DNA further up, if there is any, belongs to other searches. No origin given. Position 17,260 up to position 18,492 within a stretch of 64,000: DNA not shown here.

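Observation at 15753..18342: AT-rich four-gene operon with two unrelated PD-(D/E)xK nuclease-like proteins: candidate uncharacterised defence-type system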

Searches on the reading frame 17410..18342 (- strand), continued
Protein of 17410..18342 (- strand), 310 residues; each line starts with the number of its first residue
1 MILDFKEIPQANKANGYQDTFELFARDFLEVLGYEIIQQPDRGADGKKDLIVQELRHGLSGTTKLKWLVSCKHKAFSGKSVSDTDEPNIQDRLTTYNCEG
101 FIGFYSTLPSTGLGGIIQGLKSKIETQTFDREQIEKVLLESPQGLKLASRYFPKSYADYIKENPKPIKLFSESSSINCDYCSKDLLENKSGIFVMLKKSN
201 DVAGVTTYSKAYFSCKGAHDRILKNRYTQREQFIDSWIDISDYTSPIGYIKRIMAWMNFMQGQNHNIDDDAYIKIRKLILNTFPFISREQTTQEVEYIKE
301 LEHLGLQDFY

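Call 44: fold_search(model_id=the predicted structure, library=pdb)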
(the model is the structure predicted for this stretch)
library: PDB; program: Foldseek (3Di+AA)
matches with E <= 10: 681; with E <= 0.001: 4
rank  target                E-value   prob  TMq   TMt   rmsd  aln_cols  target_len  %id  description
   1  4f0p_B                1.5e-04  1.00  0.29  0.21   6.0       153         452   20  MspJI Restriction Endonuclease - P31 Form (released 2012-08-08)
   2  4f0p_A                1.5e-04  1.00  0.29  0.21   6.0       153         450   20  MspJI Restriction Endonuclease - P31 Form (released 2012-08-08)
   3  4f0q_D                2.7e-04  1.00  0.31  0.23   5.8       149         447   19  MspJI Restriction Endonuclease - P21 Form (released 2012-08-08)
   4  4oc8_A                3.1e-04  1.00  0.32  0.26   7.2       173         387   10  DNA modification-dependent restriction endonuclease AspBHI (released 2014-03-19)
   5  4f0p_C                1.9e-03  1.00  0.27  0.20   5.7       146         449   20  MspJI Restriction Endonuclease - P31 Form (released 2012-08-08)
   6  7e8r                  7.0e-03  0.97  0.24  0.22   7.0       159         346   11  EcoT38I restriction endonuclease (released 2022-03-02)
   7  5xog_E                7.4e-03  0.91  0.26  0.36  17.5       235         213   15  RNA Polymerase II elongation complex bound with Spt5 KOW5 and Elf1 (released 2017-08-16)
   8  1k83_E                1.1e-02  0.85  0.19  0.27  18.6       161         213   10  Crystal Structure of Yeast RNA Polymerase II Complexed with the Inhibitor Alpha Amanitin (released 2002-02-13)
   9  9ja1_E                1.7e-02  0.82  0.26  0.36  18.2       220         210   15  The RNA polymerase II elongation complex from Saccharomyces cerevisiae (released 2024-09-04)
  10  1y88                  2.3e-02  0.97  0.23  0.37  12.8       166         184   10  Crystal Structure of Protein of Unknown Function AF1548 (released 2004-12-21)
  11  1i50_E                2.8e-02  0.72  0.19  0.26  18.5       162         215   10  RNA POLYMERASE II CRYSTAL FORM II AT 2.8 A RESOLUTION (released 2001-04-23)
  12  8yfq_E                3.1e-02  0.75  0.26  0.36  17.1       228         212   14  Cryo EM structure of Komagataella phaffii RNAPII-Rat1-Rai1 pre-termination complex (released 2024-09-25)
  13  8uhd_E                3.3e-02  0.80  0.26  0.37  17.1       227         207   12  Structure of paused transcription complex Pol II-DSIF-NELF - post-translocated (released 2024-03-20)
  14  8igg_B                4.0e-02  0.21  0.18  0.12  19.6       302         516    9  C2 reconstruction of the concave tetramer in the cube-like assembly of 201Phi2-1 gp105 (released 2023-05-03)
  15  7z6h_E                4.7e-02  0.11  0.12  0.12  16.5       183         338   13  Structure of DNA-bound human RAD17-RFC clamp loader and 9-1-1 checkpoint clamp (released 2022-05-04)
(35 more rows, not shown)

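Call 54: search_protein_families(library=phrogs, proteins=[window:17410-18342:-], max_evalue=0.1)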
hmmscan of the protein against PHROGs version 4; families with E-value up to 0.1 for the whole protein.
window:17410-18342:- (310 aa): 0 families

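Call 65: search_dna_similar(query=window:17410-18342:-, collection=plasmids, mode=protein, max_rows=12)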
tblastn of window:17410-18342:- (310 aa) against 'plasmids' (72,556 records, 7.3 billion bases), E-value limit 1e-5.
Records with a match: 10; places in all: 10; records where one place covers at least 80% of the query: 5.
Best place of each record, by identity: <60% 10.
By first word of the organism name: Clostridium 5; Acinetobacter 2; Rhizobium 1; Sinorhizobium 1; Photobacterium 1.
By predicted mobility (MOB-suite, as given by PLSDB): non-mobilizable 7; mobilizable 2; conjugative 1.
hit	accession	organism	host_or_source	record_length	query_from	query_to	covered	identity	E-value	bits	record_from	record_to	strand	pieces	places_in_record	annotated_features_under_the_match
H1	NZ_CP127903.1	Acinetobacter sp. SAAs470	cell culture,lake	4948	2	294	95%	42.1%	1e-65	230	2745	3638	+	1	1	hypothetical protein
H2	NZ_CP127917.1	Acinetobacter sp. SAAs474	cell culture,lake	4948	2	294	95%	42.1%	1e-65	230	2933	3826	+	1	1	hypothetical protein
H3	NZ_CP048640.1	Rhizobium oryzihabitans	cell,root,the root of rice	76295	3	189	60%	48.7%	2e-47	177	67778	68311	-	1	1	restriction endonuclease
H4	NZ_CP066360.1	Sinorhizobium meliloti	Medicago lupulina L.,nodules of ...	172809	1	280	90%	30.4%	1e-30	129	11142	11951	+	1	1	restriction endonuclease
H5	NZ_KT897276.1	Clostridium botulinum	-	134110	11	260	81%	28.7%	5e-15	83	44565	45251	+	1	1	restriction endonuclease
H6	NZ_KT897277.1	Clostridium botulinum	-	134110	11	260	81%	28.7%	5e-15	83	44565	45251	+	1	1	restriction endonuclease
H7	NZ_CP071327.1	Photobacterium ganghwense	cell culture,Seashore sediment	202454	2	177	57%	31.7%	1e-14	82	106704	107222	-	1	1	restriction endonuclease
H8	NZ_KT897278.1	Clostridium botulinum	-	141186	11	123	36%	38.0%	9e-13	76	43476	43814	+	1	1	restriction endonuclease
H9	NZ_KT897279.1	Clostridium botulinum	-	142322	11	123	36%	38.0%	9e-13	76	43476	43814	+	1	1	restriction endonuclease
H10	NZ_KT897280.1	Clostridium botulinum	-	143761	11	123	36%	38.0%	9e-13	76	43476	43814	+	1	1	restriction endonuclease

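Call 67: get_annotated_region(hit=H1, flank=3000)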
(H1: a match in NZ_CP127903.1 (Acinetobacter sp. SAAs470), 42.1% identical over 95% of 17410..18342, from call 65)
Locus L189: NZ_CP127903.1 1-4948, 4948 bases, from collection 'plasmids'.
description: Acinetobacter sp. SAAs470 plasmid p3SAAs470, complete sequence
organism: Acinetobacter sp. SAAs470 (NCBI taxid 3036709)
taxonomy: Bacteria; Pseudomonadota; Gammaproteobacteria; Moraxellales; Moraxellaceae; Acinetobacter; Acinetobacter sp. SAAs470
host: -; source: cell culture,lake; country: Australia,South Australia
typing (MOB-suite, as given by PLSDB): mobilizable; replicon rep_cluster_1265; relaxase MOBQ
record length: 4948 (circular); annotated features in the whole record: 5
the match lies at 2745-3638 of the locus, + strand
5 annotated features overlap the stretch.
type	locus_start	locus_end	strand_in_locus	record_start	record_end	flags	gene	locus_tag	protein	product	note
CDS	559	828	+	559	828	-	-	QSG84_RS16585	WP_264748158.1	mobilization protein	-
CDS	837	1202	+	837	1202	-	-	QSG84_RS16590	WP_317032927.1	hypothetical protein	-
CDS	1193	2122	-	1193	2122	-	repM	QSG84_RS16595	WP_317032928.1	replication initiation protein RepM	GO:0006270 - DNA replication initiation [Evidence IEA]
CDS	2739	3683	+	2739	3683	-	-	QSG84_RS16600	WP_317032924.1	hypothetical protein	-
CDS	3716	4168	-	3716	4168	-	-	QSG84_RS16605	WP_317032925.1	hypothetical protein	-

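Call 72: search_protein_families(library=pfam, proteins=[L105:4253-6673:+, L105:6673-7968:+, L105:8976-12314:+, L102:5589-6227:-, L102:4333-5241:-, L104:11306-12343:-, L104:12343-14109:-, L104:9620-10534:+], max_evalue=0.001)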
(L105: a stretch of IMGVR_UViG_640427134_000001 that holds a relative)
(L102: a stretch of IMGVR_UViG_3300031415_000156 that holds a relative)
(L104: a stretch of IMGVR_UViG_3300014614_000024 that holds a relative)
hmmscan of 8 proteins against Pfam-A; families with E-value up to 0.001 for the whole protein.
L105:4253-6673:+ (806 aa): 2 families
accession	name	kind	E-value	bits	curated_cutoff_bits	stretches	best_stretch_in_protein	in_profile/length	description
PF02384.22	N6_Mtase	-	1.6e-53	182.5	20.4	2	166-347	6-174/311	N-6 DNA Methylase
PF12161.14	HsdM_N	-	7.8e-28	98.2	24.5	1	17-151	1-135/135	HsdM N-terminal domain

L105:6673-7968:+ (431 aa): 1 family
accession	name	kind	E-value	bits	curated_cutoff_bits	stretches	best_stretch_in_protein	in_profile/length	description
PF01420.25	Methylase_S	-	2.1e-22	80.6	22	2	242-386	4-150/168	Type I restriction modification DNA specificity domain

L105:8976-12314:+ (1112 aa): 5 families
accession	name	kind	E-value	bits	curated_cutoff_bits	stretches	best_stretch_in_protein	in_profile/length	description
PF18766.7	SWI2_SNF2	-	1.9e-20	73.9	26.7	1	347-490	16-143/221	SWI2/SNF2 ATPase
PF22679.2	T1R_D3-like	-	9e-14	52.6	27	1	717-784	89-154/158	Type I restriction enzyme subunit R domain 3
PF04851.21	ResIII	-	3.1e-13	50.4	22.5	1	313-490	4-150/164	Type III restriction enzyme, res subunit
PF04313.20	HSDR_N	-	1.4e-08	35.3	25.1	1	159-239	122-195/198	Type I restriction enzyme R protein N terminus (HSDR_N)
PF00270.35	DEAD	-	5.4e-05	23.4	26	1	351-493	16-145/167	DEAD/DEAH box helicase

L102:5589-6227:- (212 aa): 2 families
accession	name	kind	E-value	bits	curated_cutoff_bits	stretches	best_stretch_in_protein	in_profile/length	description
PF18715.7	Phage_spike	-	4.6e-24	84.6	28.2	1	138-189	1-53/53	Phage spike trimer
PF04717.18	Phage_base_V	-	3.1e-18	66.3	23.8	1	20-86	2-75/75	Type VI secretion system/phage-baseplate injector OB domain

L102:4333-5241:- (302 aa): 1 family
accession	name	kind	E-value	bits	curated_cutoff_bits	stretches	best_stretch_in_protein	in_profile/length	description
PF04865.19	Baseplate_J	-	6.2e-24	85.1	21.1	1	118-261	112-254/255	Baseplate J-like protein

L104:11306-12343:- (345 aa): 1 family
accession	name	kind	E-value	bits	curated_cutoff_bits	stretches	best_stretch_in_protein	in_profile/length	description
PF04860.17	Phage_portal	-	1e-19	71.4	39.1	1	95-341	52-290/321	Phage portal protein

L104:12343-14109:- (588 aa): 4 families
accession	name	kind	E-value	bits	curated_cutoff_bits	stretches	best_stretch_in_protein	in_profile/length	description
PF03237.21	Terminase_6N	-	3e-65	220.3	22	1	162-382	1-214/215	Terminase large subunit, T4likevirus-type, N-terminal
PF17289.8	Terminase_6C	-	1.7e-49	168.2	22.6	1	410-571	1-154/155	Terminase RNaseH-like domain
PF06056.18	Terminase_5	-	3.3e-27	94.6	20.3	1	11-68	1-58/58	Putative ATPase subunit of terminase (gpP-like)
PF08281.18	Sigma70_r4_2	-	3.6e-05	23.7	25.7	1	13-46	15-49/54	Sigma-70, region 4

L104:9620-10534:+ (304 aa): 1 family
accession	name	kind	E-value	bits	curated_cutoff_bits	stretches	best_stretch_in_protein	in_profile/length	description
PF07804.18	HipA_C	-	0.00038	20.6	30.5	1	155-225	124-188/213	HipA-like C-terminal domain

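Call 79: search_protein_families(library=pfam, proteins=[L104:4153-6525:+, L104:10531-11271:+, L104:7302-7712:-, L189:3716-4168:-], max_evalue=0.01)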
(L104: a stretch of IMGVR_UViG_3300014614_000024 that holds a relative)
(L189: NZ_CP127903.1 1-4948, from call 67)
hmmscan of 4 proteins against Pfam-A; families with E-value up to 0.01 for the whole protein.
L104:4153-6525:+ (790 aa): 2 families
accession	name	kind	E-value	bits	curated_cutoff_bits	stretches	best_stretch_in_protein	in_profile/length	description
PF05840.19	Phage_GPA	-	1.1e-127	425.9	31.4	1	174-496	1-321/321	Bacteriophage replication gene A protein (GPA)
PF23343.2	REP_ORF2-G2P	-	5.4e-06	27.1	27.8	1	395-492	17-98/99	Replication-associated protein ORF2/G2P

L104:10531-11271:+ (246 aa): 1 family
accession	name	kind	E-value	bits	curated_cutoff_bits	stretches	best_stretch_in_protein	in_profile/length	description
PF08797.16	HIRAN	-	1.1e-13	51.3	24.7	1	127-228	3-95/96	HIRAN domain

L104:7302-7712:- (136 aa): 1 family
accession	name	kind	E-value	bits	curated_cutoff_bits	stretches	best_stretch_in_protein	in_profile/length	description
PF04266.20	ASCH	-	2e-21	77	21.2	1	26-133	4-102/103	ASCH domain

L189:3716-4168:- (150 aa): 1 family
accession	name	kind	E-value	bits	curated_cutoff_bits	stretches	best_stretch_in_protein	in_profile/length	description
PF07195.17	FliD_C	-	0.0012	18.8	25.4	1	20-80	141-205/236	Flagellar hook-associated protein 2 C-terminus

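Call 80: search_protein_families(library=padloc, proteins=[L104:9620-10534:+, L104:10531-11271:+, L104:7995-8957:+, L105:7992-8933:+, L189:2739-3683:+], max_evalue=0.01)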
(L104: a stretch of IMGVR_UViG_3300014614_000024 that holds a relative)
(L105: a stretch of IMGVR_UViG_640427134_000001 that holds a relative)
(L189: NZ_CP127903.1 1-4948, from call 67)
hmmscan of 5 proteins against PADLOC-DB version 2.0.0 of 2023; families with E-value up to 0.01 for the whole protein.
L104:9620-10534:+ (304 aa): 9 families
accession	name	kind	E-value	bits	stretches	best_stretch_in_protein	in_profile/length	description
PDLC04344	PDC-M03A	-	1.4e-121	403.6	1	2-304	4-300/305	-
PDLC04342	PDC-M03A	-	3e-70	235.1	1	13-303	15-294/299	-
PDLC04345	PDC-M03A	-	7.6e-54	181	1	11-302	11-298/302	-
PDLC04343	PDC-M03A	-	6.5e-45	151.7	1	14-297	87-361/370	-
PDLC04338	PDC-M03A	-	1.2e-43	147.7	1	1-302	102-404/428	-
PDLC04341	PDC-M03A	-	3.7e-41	139.5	1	12-225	13-222/294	-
PDLC04340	PDC-M03A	-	4.6e-41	139.2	1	13-303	13-273/280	-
PDLC04337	PDC-M03A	-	7.1e-41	138.4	1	68-304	4-243/250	-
PDLC04339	PDC-M03A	-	4.5e-30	103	2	147-301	131-283/293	-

L104:10531-11271:+ (246 aa): 7 families
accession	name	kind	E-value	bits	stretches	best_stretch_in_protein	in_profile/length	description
PDLC04347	PDC-M03B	-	3.4e-93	309.7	1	1-244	1-241/245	-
PDLC04348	PDC-M03B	-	3.3e-67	224.8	1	1-231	1-233/248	-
PDLC04346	PDC-M03B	-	2.3e-47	159.8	1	50-245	5-204/262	-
PDLC04352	PDC-M03B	-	9.5e-38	128.1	1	1-235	1-237/250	-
PDLC04349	PDC-M03B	-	4e-33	113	1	3-217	6-220/232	-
PDLC04350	PDC-M03B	-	8e-24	82.4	1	18-226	18-224/280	-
PDLC04351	PDC-M03B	-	5.8e-21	73.2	1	3-232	4-233/255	-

L104:7995-8957:+ (320 aa): 2 families
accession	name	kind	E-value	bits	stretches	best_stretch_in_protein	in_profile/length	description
PDLC04815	PDC-S02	-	0.004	14.5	1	30-66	218-253/346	-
PDLC04819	PDC-S02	-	0.0087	13.3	0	21-77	200-252/334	-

L105:7992-8933:+ (313 aa): 0 families

L189:2739-3683:+ (314 aa): 1 family
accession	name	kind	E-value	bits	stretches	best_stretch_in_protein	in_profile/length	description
PDLC04715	PDC-M58A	-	3.9e-05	21.7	1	45-143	34-128/154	-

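Call 91: find_encoding_contigs(protein=P0115, flank=7000, max_places=2)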
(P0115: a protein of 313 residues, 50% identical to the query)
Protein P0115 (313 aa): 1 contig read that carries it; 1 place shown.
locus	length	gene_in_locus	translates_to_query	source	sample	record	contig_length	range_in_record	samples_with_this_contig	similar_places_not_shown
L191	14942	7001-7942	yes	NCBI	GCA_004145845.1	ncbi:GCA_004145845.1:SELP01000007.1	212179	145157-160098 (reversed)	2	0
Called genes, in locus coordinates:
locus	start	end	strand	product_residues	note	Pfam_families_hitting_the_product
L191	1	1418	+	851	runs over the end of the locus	PF17900:Peptidase_M1_N, PF01433:Peptidase_M1, PF11940:DUF3458, PF17432:DUF3458_C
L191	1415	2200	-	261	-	PF01464:SLT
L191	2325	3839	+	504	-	PF02934:GatB_N, PF02637:GatB_Yqey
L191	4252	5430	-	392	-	PF00589:Phage_integrase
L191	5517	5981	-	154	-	PF03852:Vsr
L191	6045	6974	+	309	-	PF12183:NotI (faint)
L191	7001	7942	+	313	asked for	PF04471:Mrr_cat (faint)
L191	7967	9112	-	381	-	PF00145:DNA_methylase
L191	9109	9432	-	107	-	PF01402:RHH_1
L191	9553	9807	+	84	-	-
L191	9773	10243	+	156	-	-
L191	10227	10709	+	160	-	-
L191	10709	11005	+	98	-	-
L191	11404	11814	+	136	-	-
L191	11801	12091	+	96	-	-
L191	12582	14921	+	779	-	-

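Call 92: find_encoding_contigs(protein=P0023, flank=7000, max_places=2)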
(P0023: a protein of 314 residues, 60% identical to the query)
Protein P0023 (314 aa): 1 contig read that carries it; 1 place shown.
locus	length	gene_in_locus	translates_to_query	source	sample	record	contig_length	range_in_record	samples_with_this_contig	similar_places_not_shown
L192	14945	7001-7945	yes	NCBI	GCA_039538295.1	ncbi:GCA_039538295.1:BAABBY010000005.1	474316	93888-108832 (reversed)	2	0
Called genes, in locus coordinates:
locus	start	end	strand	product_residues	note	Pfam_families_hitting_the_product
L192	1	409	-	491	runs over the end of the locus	PF00239:Resolvase, PF07508:Recombinase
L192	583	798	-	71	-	-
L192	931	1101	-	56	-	-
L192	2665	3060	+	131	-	-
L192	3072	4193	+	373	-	-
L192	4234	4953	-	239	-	-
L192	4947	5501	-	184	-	-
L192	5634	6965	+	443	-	PF21751:DACNV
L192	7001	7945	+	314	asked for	-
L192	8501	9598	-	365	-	-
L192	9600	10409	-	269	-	-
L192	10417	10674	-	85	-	-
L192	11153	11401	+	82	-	PF12844:HTH_19 (weak), PF01381:HTH_3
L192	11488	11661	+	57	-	-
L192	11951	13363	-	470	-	-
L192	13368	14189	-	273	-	-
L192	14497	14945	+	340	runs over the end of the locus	PF09952:AbiEi_2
